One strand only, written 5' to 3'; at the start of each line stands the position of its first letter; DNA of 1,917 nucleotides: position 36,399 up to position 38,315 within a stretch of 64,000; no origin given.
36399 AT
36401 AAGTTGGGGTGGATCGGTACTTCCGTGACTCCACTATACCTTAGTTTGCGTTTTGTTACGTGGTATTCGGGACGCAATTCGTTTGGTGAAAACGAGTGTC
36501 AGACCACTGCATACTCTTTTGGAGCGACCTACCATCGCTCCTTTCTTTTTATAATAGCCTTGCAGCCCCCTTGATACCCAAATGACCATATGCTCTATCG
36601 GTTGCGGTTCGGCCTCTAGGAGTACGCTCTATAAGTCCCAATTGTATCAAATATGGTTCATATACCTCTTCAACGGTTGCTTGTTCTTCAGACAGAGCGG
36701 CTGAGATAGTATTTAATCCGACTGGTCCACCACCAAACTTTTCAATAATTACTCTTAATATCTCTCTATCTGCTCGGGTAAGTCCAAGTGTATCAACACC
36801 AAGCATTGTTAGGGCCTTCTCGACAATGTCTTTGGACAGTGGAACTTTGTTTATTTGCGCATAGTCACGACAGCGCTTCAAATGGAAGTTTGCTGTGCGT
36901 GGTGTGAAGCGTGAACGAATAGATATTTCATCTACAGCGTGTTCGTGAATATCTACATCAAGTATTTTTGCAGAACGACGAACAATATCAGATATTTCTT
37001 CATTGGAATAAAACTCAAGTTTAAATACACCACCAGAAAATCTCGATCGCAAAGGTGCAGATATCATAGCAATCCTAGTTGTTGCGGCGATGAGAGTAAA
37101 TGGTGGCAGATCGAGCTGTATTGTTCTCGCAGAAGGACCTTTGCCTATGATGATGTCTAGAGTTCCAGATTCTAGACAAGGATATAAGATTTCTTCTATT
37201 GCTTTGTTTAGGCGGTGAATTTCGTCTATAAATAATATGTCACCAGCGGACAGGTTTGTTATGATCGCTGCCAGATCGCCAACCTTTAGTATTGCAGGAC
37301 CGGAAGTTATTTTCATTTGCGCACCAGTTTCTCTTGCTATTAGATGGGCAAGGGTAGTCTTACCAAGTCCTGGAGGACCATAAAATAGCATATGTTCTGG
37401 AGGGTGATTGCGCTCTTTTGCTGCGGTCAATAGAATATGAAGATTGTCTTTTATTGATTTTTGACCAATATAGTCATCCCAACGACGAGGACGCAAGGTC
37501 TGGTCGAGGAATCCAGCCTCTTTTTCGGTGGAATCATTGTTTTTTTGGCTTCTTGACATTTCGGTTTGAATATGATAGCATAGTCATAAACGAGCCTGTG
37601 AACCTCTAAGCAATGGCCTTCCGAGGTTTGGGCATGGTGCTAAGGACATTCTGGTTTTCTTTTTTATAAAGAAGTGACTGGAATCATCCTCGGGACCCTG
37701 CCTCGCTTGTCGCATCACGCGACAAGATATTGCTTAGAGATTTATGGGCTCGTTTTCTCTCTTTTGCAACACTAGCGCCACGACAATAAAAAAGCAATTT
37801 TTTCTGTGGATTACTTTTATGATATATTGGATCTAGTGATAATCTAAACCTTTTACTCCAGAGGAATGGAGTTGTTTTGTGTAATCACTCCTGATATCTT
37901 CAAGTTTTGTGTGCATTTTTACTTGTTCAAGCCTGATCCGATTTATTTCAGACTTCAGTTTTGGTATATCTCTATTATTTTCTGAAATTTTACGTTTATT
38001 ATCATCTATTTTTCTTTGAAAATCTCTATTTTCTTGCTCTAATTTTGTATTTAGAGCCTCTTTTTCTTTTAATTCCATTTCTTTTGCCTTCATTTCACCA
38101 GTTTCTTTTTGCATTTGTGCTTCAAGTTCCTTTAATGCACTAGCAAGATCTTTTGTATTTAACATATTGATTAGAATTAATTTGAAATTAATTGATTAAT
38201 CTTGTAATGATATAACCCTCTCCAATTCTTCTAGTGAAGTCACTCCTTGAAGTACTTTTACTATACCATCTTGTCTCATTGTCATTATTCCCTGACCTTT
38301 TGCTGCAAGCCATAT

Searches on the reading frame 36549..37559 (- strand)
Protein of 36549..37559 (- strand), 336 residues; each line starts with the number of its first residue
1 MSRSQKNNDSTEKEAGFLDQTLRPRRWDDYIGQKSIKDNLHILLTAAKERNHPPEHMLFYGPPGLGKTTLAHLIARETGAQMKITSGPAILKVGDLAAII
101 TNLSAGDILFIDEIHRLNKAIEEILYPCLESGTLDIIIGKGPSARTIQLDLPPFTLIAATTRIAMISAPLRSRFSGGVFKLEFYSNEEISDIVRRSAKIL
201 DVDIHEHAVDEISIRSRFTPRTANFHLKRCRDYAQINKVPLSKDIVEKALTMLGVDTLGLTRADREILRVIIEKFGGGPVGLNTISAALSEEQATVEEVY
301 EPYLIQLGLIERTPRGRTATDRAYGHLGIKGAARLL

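Call 10: find_related_loci(query=window:36552-37559:-, collection=genome_contigs, flank=3000)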
Query window:36552-37559:- (336 aa) in genome_contigs; peptide patterns used: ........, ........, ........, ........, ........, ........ (x = any residue, [..] = any of these).
596 stretches matched a pattern; 292 encode a relative of the query (tblastn E <= 1e-3); the best 80 are kept; 80 distinct loci.
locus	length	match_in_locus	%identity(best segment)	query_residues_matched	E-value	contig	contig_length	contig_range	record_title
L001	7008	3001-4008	88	1-336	0e+0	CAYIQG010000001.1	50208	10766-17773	MAG TPA_asm: uncultured Candidatus Saccharibacteria bacterium isolate ERP119705_co3_300 genome assembly, contig: NODE_52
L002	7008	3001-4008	88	1-336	0e+0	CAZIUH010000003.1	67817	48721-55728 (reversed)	MAG TPA_asm: uncultured Candidatus Saccharibacteria bacterium isolate SRP178699_co1_126 genome assembly, contig: NODE_31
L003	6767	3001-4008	84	1-336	0e+0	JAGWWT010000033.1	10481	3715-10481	MAG: Patescibacteria group bacterium isolate REEB45 contig-150_8233, whole genome shotgun sequence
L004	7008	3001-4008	83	1-336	0e+0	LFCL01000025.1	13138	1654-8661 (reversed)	MAG: Parcubacteria bacterium C7867-002 C7867_01277, whole genome shotgun sequence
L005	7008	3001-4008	84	1-336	0e+0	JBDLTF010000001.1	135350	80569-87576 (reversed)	MAG: Candidatus Parcubacteria bacterium isolate lajara_2019_sw_WHONDRS-S19S_0034_A_bin.6 scaffold_000004, whole genome s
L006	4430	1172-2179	84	1-336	0e+0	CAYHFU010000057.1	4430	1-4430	MAG TPA_asm: uncultured Candidatus Saccharibacteria bacterium isolate ERP119705_co12_215 genome assembly, contig: NODE_2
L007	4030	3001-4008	85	1-336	0e+0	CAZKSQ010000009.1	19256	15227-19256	MAG TPA_asm: uncultured Candidatus Saccharibacteria bacterium isolate binchicken_co54_96 genome assembly, contig: NODE_5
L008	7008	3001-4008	83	1-336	0e+0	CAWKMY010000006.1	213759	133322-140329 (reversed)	MAG: uncultured bacterium isolate MFD01223.bin.2.47 genome assembly, contig: contig_8201, whole genome shotgun sequence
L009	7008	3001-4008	83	1-336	0e+0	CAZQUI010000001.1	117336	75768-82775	MAG TPA_asm: uncultured Candidatus Saccharibacteria bacterium isolate SRP342105_co1_472 genome assembly, contig: NODE_18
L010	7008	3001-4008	83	1-336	0e+0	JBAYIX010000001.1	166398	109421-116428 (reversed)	MAG: Candidatus Paceibacterota bacterium isolate SO_2016_GW1_41 scaffold00185_OW334_2016, whole genome shotgun sequence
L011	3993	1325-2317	83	1-331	0e+0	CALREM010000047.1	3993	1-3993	MAG: Candidatus Nomurabacteria bacterium isolate TrH-25oct19-38 genome assembly, contig: TrH-25oct19-C51284, whole genom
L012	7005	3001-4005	83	1-335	0e+0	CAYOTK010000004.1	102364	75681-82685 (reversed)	MAG TPA_asm: uncultured Candidatus Saccharibacteria bacterium isolate SRP278252_co2_142 genome assembly, contig: NODE_27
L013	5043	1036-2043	81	1-336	0e+0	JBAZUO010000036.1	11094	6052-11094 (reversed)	MAG: Candidatus Omnitrophota bacterium isolate SO_2017_GW1_230 NODE_21955_length_11094_cov_0.971642_OW334_2017, whole ge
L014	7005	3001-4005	83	1-335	0e+0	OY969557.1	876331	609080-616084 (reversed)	MAG: uncultured bacterium isolate MFD09286.bin.c.8 genome assembly, chromosome: 1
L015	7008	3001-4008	82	1-336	0e+0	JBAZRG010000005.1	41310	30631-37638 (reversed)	MAG: Candidatus Paceibacterota bacterium isolate SO_2017_GW1_142 NODE_4463_length_41310_cov_3.161159_OW334_2017, whole g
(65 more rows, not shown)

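Call 74: search_protein_families(library=pfam, proteins=[window:36549-37559:-, L002:4550-5080:+], max_evalue=0.001)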
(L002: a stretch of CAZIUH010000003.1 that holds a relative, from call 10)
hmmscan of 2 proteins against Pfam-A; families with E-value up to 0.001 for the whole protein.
window:36549-37559:- (336 aa): 10 families
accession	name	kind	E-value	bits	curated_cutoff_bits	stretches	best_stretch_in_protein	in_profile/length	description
PF05496.18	RuvB_N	-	3.6e-69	232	27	1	22-175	1-154/159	Holliday junction DNA helicase RuvB P-loop domain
PF05491.19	RuvB_C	-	3e-26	91.6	24.7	1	258-327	2-71/72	RuvB C-terminal winged helix domain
PF17864.7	AAA_lid_4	-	2.4e-20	72.5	27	1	184-256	1-74/74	RuvB AAA lid domain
PF00004.35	AAA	-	6.2e-20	72.4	21.2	1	57-175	1-124/131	ATPase family associated with various cellular activities (AAA)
PF07728.20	AAA_5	-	6.2e-10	39.7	22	1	56-174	1-139/139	AAA domain (dynein-related subfamily)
PF01078.27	Mg_chelatase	-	7.1e-05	22.7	20.3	0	52-74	23-42/207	Magnesium chelatase, subunit ChlI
PF00931.28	NB-ARC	-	9.7e-05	22.2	23.5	0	52-77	16-41/248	NB-ARC domain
PF06068.19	TIP49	-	0.00013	21.7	23.8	0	19-85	14-81/347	TIP49 P-loop domain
PF00910.28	RNA_helicase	-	0.00025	22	21.5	1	58-127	2-73/105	RNA helicase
PF13401.12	AAA_22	-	0.00035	21.3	27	0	55-78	6-29/130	AAA domain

L002:4550-5080:+ (176 aa): 2 families
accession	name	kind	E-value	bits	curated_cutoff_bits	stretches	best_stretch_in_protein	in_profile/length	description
PF01709.26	Transcrip_reg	-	5.8e-25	88.3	27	2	80-134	1-55/160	TACO1/YebC second and third domain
PF20772.2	TACO1_YebC_N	-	1.2e-22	80.6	36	1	7-76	1-72/73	TACO1/YebC protein N-terminal domain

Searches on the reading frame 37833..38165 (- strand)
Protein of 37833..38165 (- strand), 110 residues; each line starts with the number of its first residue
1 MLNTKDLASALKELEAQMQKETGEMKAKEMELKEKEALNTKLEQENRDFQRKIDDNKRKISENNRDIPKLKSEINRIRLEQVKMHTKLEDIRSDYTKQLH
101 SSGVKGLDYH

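Call 74: search_protein_families(library=pfam, proteins=[window:37833-38165:-], max_evalue=0.001)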
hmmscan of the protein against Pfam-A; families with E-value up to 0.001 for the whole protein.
window:37833-38165:- (110 aa): 1 family
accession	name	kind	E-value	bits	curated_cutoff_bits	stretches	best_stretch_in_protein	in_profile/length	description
PF05791.16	Bacillus_HBL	-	0.00065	20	29.1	1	5-78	101-171/177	Bacillus haemolytic enterotoxin (HBL)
